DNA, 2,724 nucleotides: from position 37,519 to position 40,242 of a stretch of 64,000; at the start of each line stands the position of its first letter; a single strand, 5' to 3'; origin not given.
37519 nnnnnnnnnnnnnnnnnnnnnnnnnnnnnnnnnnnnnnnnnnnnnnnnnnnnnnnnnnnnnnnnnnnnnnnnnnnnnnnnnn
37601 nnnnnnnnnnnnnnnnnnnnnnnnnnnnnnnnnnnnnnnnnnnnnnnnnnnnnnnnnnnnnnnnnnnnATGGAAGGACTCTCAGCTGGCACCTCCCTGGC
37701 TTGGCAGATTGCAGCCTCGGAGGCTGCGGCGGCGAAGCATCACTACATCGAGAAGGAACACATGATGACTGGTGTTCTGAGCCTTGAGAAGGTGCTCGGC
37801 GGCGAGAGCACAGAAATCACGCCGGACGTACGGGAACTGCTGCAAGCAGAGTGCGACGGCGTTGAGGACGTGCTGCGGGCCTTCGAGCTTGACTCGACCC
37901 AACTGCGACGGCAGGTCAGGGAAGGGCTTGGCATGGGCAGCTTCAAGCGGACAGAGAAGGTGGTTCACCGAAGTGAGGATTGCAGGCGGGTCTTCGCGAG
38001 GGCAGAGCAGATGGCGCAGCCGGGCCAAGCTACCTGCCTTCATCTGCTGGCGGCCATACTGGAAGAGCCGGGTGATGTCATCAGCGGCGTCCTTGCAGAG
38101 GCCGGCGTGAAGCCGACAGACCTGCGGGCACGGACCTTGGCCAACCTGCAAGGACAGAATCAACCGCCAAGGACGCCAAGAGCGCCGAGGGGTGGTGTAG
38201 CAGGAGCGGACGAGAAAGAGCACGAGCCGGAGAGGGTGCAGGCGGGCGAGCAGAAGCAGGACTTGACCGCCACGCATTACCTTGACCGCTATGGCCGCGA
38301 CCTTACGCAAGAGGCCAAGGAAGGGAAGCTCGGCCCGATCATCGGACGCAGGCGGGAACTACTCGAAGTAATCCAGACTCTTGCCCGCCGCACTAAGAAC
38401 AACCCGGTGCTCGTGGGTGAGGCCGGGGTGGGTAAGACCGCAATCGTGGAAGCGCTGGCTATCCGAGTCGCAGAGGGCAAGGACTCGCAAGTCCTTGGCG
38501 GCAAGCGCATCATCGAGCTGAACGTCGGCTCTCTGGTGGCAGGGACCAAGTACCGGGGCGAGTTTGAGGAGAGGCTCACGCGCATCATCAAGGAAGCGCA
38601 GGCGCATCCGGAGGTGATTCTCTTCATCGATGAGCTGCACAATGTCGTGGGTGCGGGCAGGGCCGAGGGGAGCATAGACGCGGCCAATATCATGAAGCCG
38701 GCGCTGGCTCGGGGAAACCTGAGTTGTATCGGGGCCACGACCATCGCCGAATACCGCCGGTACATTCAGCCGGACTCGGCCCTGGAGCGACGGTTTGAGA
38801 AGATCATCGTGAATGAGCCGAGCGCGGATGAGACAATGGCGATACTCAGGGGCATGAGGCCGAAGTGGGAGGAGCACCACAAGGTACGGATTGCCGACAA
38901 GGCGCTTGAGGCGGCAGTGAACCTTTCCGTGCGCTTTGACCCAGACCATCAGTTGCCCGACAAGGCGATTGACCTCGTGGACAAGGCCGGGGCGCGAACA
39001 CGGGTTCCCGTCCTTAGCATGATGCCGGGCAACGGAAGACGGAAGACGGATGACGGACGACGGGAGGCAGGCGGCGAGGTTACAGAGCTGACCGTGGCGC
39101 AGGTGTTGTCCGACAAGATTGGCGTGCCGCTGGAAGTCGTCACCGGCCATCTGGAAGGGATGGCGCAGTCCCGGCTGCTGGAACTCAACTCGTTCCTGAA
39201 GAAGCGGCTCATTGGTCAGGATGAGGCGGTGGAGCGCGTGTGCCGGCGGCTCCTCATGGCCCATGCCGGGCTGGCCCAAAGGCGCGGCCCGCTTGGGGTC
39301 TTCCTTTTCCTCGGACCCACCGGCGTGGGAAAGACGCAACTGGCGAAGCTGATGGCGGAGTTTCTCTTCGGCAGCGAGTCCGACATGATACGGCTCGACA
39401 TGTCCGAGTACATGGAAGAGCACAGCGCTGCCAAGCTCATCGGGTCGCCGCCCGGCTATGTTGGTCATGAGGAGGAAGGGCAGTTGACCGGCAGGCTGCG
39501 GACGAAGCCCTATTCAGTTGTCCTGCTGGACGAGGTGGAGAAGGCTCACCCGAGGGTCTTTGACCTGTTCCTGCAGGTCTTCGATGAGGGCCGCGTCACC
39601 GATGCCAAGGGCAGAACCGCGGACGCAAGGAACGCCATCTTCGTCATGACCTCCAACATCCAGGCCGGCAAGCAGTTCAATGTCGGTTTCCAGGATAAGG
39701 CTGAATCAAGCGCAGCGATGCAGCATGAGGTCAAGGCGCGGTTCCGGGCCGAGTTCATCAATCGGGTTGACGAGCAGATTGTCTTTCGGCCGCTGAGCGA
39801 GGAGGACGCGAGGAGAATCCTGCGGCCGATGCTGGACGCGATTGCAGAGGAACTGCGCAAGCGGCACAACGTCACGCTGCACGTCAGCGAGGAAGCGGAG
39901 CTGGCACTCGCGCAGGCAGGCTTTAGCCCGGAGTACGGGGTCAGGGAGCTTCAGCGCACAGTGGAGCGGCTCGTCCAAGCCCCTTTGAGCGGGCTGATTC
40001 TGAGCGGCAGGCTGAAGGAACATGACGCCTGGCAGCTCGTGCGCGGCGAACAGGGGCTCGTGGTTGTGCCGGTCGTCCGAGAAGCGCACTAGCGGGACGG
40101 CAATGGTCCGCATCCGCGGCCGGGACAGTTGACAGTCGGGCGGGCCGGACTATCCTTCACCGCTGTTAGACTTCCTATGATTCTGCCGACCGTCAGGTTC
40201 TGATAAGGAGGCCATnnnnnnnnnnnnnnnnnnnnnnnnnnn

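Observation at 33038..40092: Candidate novel cassette: AlbA_2/Schlafen-like protein, TM protein, Hanks kinase-TPR, ClpC/ClpA-like unfoldase, in a defence-island-like context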

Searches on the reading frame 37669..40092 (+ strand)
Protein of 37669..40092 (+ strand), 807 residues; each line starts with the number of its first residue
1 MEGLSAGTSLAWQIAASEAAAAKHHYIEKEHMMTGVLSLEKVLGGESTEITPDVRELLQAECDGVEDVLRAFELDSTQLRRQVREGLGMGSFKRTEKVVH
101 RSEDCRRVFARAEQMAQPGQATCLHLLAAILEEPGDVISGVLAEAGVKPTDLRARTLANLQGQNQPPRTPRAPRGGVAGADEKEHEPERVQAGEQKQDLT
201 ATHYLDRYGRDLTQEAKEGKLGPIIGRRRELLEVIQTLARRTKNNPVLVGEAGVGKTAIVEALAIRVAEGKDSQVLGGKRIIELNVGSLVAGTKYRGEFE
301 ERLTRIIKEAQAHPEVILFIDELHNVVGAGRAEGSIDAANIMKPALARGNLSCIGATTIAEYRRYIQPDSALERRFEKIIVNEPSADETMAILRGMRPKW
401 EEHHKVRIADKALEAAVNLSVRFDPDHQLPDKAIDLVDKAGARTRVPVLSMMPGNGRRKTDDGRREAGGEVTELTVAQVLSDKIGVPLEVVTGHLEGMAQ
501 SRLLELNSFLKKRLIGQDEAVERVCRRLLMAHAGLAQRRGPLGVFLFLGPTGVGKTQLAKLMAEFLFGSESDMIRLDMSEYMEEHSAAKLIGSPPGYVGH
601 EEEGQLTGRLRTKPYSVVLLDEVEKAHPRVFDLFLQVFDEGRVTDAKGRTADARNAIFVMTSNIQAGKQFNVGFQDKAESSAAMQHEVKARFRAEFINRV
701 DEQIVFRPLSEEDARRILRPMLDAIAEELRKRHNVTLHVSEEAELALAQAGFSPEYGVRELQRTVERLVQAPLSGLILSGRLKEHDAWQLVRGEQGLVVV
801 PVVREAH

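Call 4: search_protein_families(library=pfam, proteins=[window:37669-40092:+], max_evalue=0.01)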
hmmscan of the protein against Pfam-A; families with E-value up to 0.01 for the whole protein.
window:37669-40092:+ (807 aa): 31 families (the best 25 are shown)
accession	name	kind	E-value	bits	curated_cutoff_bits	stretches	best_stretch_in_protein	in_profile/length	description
PF07724.20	AAA_2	-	2.3e-59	200.6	27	1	541-702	2-165/166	AAA domain (Cdc48 subfamily)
PF00004.35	AAA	-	2.2e-24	86.8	21.2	2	247-381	2-128/131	ATPase family associated with various cellular activities (AAA)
PF17871.7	AAA_lid_9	-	3.1e-23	82.1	22.8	1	385-446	1-62/104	AAA lid domain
PF10431.15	ClpB_D2-small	-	1.3e-17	64.1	21.9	1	709-787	1-78/81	C-terminal, D2-small domain, of ClpB protein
PF07728.20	AAA_5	-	4.4e-13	49.9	22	1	545-666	2-125/139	AAA domain (dynein-related subfamily)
PF00158.32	Sigma54_activat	-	6.3e-10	39.4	20.2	1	545-663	25-142/168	Sigma-54 interaction domain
PF13401.12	AAA_22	-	8.4e-09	36.3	27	1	241-326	3-96/130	AAA domain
PF13191.12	AAA_16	-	2.7e-08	34.9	32.6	1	224-278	2-75/167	AAA ATPase domain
PF02861.25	Clp_N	-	3.9e-07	30.6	20.7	1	121-156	13-48/53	Clp amino terminal domain, pathogenicity island component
PF05621.17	TniB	-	2.5e-05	24.3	22.4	0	289-381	94-184/189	Bacterial TniB protein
PF20720.3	nSTAND3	-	3.3e-05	24.1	27.2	0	243-269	17-43/155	Novel STAND NTPase 3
PF13173.12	AAA_14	-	3.7e-05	24.2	27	0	545-626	5-74/129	AAA domain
PF01637.24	ATPase_2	-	4.3e-05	23.9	33.2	0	227-267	4-44/225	ATPase domain predominantly from Archaea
PF01078.27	Mg_chelatase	-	4.4e-05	23.4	20.3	0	545-711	25-204/207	Magnesium chelatase, subunit ChlI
PF12775.13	AAA_7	-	6.7e-05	22.9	25.8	0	545-592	36-83/181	P-loop containing dynein motor region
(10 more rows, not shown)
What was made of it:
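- Checked: 37669-40092: AAA, AAA_lid_9, AAA_2 and ClpB_D2-small, with a weak Clp_N hit (call 4).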

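Call 5: search_protein_families(library=padloc, proteins=[window:37669-40092:+], max_evalue=0.01)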
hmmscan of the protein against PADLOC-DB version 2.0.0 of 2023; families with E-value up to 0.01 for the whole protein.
window:37669-40092:+ (807 aa): 14 families
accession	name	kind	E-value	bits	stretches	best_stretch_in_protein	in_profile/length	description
PDLC04606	PDC-M37B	-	6.4e-39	132.2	1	499-667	131-297/390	-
PDLC03838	DolB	-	2.9e-34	116.9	1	494-773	121-367/375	-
PDLC04605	PDC-M37B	-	2.1e-33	114.1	1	538-768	301-506/518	-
PDLC00915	TRIP13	-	8e-08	30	1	247-339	67-157/302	TRIP13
PDLC04140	mad8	-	1.3e-05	22.8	0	546-587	31-70/314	mads_8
PDLC04232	IetA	-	1.3e-05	22.7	1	233-326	106-186/330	-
PDLC01993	RtcR--CARF_AAA_HTH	-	1.3e-05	21.8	1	545-642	207-306/523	-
PDLC01994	RtcR_PspF1--CARF_AAA_HTH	-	1.6e-05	22.2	0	221-275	160-213/468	-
PDLC00914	TRIP13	-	5.4e-05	20.8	1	235-324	64-153/302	TRIP13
PDLC02196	IetA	-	0.0046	14.4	0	545-564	125-144/374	-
PDLC02793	SspF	-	0.0053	13.2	0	212-285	21-93/600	SspF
PDLC04236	PDC-M01A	-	0.008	13.3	0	242-274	62-94/388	-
PDLC04235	PDC-M01A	-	0.0087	13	0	242-274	185-217/510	-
PDLC00292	PtuA1|PtuA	-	0.0097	12.3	0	244-298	336-384/726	AAA ATPase domain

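Call 6: search_protein_families(library=ncbifam, proteins=[window:37669-40092:+], max_evalue=0.001)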
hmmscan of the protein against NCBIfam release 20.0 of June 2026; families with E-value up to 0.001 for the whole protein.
window:37669-40092:+ (807 aa): 28 families (the best 25 are shown)
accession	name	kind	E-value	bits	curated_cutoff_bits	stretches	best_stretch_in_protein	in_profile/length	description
TIGR03346.1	chaperone_ClpB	equivalog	6e-218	726.2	1232.1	2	200-450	151-402/853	ATP-dependent chaperone ClpB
TIGR02639.1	ClpA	equivalog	1.2e-196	655.2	993.15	1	15-784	12-726/734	ATP-dependent Clp protease ATP-binding subunit ClpA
TIGR03345.1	VI_ClpV1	equivalog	9.6e-186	619.6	884.95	2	42-446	18-412/852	type VI secretion system ATPase TssH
NF008118.0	PRK10865.1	equivalog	1.3e-184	615.5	1417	2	188-448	141-405/857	ATP-dependent chaperone ClpB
NF033607.0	disagg_AAA_ClpG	exception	3.6e-166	554.7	1900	2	200-448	239-490/932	AAA family protein disaggregase ClpG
NF033606.1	heat_AAA_ClpK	exception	2.4e-165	551.9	1900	2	198-446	258-509/949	heat shock survival AAA family ATPase ClpK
NF008263.0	PRK11034.1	equivalog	1.8e-153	512.2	1350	1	181-784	145-727/758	ATP-dependent Clp protease ATP-binding subunit ClpA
TIGR03922.1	T7SS_EccA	equivalog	2.4e-08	33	466.65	1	242-440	311-508/557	type VII secretion AAA-ATPase EccA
NF003745.1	PRK05342.1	equivalog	8.7e-08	31.4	359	0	694-770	298-377/418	ATP-dependent Clp protease ATP-binding subunit ClpX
TIGR01243.1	CDC48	subfamily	2.1e-07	29.6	802.65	1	243-328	212-285/733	CDC48 family AAA ATPase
TIGR03499.1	FlhF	equivalog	9.9e-07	29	174.15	1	511-573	165-230/286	flagellar biosynthesis GTPase FlhF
NF047784.1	MadB_ATPase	equivalog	1.2e-06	28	475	0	546-585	37-73/298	MadB family AAA-type ATPase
NF009067.0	PRK12402.1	equivalog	1.9e-06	27.1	317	0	234-311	26-100/340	replication factor C small subunit 2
TIGR03689.1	pup_AAA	equivalog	5e-06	25.5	504.75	0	247-329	220-304/512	proteasome ATPase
TIGR00764.1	lon_rel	equivalog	1.7e-05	23.7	516.6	0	510-570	16-65/608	ATP-dependent protease LonB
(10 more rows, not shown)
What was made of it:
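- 37669..40092 (+): ClpC-like double-AAA+ unfoldase of 807 aa, the second gene of the pair. N-domain: aa 1-164 (37669-38160). D1: Walker A 38416-38439 and Walker B 38620-38640. There is no M-domain. D2: Walker A 39313-39336 and Walker B 39520-39546. ClpP-docking loop NVGF at 39679-39690. Pfam and NCBIfam, calls 4 and 6.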

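Call 11: find_encoding_contigs(protein=window:37669-40092:+, flank=10000, max_places=10)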
Protein window:37669-40092:+ (807 aa): 2 contigs read that carry it; 2 places shown.
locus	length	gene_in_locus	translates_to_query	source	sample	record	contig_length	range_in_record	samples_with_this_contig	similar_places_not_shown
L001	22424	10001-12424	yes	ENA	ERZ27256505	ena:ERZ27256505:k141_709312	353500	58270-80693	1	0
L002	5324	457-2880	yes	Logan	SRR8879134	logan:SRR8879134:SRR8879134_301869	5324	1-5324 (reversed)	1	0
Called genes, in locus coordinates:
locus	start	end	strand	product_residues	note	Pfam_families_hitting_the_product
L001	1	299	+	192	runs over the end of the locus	-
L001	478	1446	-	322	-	PF00583:Acetyltransf_1, PF13508:Acetyltransf_7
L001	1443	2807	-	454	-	PF03023:MurJ, PF01554:MatE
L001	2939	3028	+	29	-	-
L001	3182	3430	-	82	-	PF07927:HicA_toxin (weak)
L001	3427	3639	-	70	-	-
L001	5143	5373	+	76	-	-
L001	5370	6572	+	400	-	PF04326:SLFN_AlbA_2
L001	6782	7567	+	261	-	-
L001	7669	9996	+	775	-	PF00069:Pkinase, PF07714:PK_Tyr_Ser-Thr, PF00515:TPR_1, PF13424:TPR_12, PF13432:TPR_16, PF00515:TPR_1, PF07719:TPR_2, PF13181:TPR_8, +70 more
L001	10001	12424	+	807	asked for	PF02861:Clp_N (faint), PF00004:AAA, PF17871:AAA_lid_9, PF00158:Sigma54_activat (weak), PF00004:AAA (weak), PF07724:AAA_2, PF07728:AAA_5, PF10431:ClpB_D2-small, +3 more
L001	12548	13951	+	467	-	PF01738:DLH (faint), PF02129:Peptidase_S15, PF00561:Abhydrolase_1, PF12697:Abhydrolase_6, PF00326:Peptidase_S9 (faint), PF12146:Hydrolase_4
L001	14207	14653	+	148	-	PF08308:PEGA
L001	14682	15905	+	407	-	PF04055:Radical_SAM, PF13353:Fer4_12 (faint)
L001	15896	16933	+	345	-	PF04015:DUF362, PF12838:Fer4_7 (faint), PF12797:Fer4_2 (weak), PF00037:Fer4 (weak), PF12837:Fer4_6 (faint), PF13187:Fer4_9 (weak), PF13237:Fer4_10, PF14697:Fer4_21, +1 more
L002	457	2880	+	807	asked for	PF02861:Clp_N (faint), PF00004:AAA, PF17871:AAA_lid_9, PF00158:Sigma54_activat (weak), PF00004:AAA (weak), PF07724:AAA_2, PF07728:AAA_5, PF10431:ClpB_D2-small, +3 more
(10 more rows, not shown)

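Call 12: find_related_loci(query=window:37669-40092:+, collection=genome_contigs, flank=10000)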
Query window:37669-40092:+ (807 aa) in genome_contigs; peptide patterns used: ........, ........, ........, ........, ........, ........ (x = any residue, [..] = any of these).
295 stretches matched a pattern; 175 encode a relative of the query (tblastn E <= 1e-3); the best 80 are kept; 80 distinct loci.
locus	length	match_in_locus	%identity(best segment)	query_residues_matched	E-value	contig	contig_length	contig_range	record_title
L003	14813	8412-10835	89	1-803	0e+0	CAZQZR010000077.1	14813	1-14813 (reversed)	MAG TPA_asm: uncultured bacterium isolate SRP178699_co1_414 genome assembly, contig: NODE_5256_length_14813_cov_18.20951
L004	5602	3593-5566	89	1-661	0e+0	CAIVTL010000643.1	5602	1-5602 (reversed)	candidate division WOR-3 bacterium isolate AlinenSedimentsD0_bin-1181 genome assembly, contig: bin-1181:643/755, whole g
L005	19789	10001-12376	67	1-801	0e+0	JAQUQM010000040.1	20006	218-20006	MAG: Dehalococcoidia bacterium isolate STD1_5 NODE_6094_length_20006_cov_3.504351_Sandtown_D1, whole genome shotgun sequ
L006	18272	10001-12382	64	1-803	0e+0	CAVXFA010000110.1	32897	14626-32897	MAG: uncultured delta proteobacterium isolate MFD04408.bin.1.124 genome assembly, contig: contig_99209, whole genome sho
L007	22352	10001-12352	65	1-801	0e+0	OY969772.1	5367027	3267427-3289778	MAG: uncultured Chloroflexia bacterium isolate MFD02416.bin.2.42 genome assembly, chromosome: 1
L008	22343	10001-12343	62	1-801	0e+0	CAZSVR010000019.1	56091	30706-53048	MAG TPA_asm: uncultured Anaerolineaceae bacterium isolate SRP119689_co1_253 genome assembly, contig: NODE_611_length_560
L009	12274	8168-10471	61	1-797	0e+0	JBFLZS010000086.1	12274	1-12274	MAG: Nitrospirota bacterium isolate MAG117 MAG117_86, whole genome shotgun sequence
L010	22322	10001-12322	63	4-797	0e+0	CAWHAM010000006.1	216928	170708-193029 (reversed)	MAG: uncultured Chloroflexia bacterium isolate MFD04408.bin.1.215 genome assembly, contig: contig_33559, whole genome sh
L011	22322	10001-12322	64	1-798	0e+0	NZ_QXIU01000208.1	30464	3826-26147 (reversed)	Candidatus Cryosericum odellii strain SMC5 SMC5_208, whole genome shotgun sequence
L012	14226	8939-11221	60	5-791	0e+0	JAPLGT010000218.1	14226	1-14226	MAG: Chloroflexota bacterium isolate LacPavin_0818_WC45_MAG_50_14 LacPavin_0818_WC45_scaffold_12857, whole genome shotgu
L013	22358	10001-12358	58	9-801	0e+0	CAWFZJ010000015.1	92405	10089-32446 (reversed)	MAG: uncultured Verrucomicrobiae bacterium isolate MFD05379.bin.3.52 genome assembly, contig: contig_1186, whole genome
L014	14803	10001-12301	54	11-807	0e+0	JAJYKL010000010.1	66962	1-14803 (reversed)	MAG: Chloroflexi bacterium isolate DBS2-1.bin38 NODE_690_length_66962_cov_2.125204, whole genome shotgun sequence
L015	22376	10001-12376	53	4-791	0e+0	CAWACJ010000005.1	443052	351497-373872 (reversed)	MAG: uncultured Methanocellaceae archaeon isolate MFD09286.bin.2.140 genome assembly, contig: contig_43358, whole genome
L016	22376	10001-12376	53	4-791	0e+0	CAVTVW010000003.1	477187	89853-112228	MAG: uncultured Methanocellaceae archaeon isolate MFD09286.bin.2.135 genome assembly, contig: contig_24969, whole genome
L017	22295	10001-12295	51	1-795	0e+0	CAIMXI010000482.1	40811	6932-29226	MAG: uncultured Geobacteraceae bacterium isolate LJ_bin-4045 genome assembly, contig: bin-4045:482/511, whole genome sho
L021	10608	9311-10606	86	1-435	0e+0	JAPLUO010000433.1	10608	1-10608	MAG: candidate division WOR-3 bacterium isolate LacPavin_0920_WC90_MAG_62_12 LacPavin_0920_WC90_scaffold_1274142, whole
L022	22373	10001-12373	51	1-801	0e+0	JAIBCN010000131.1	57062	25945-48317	MAG: Vicinamibacteria bacterium isolate SSF20 NODE_9881_length_57062_cov_17.399824, whole genome shotgun sequence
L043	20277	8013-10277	43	1-779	1e-161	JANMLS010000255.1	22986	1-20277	MAG: Verrucomicrobiaceae bacterium isolate OTE_58_metabat_642 OTE_58_k141_867771, whole genome shotgun sequence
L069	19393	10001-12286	59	5-791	0e+0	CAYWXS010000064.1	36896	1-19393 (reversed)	MAG TPA_asm: uncultured Anaerolinea sp. isolate SRP284006_co1_157 genome assembly, contig: NODE_1622_length_36896_cov_9.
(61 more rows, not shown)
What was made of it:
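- The pair also occurs in Methanocellaceae MAGs (call 12).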
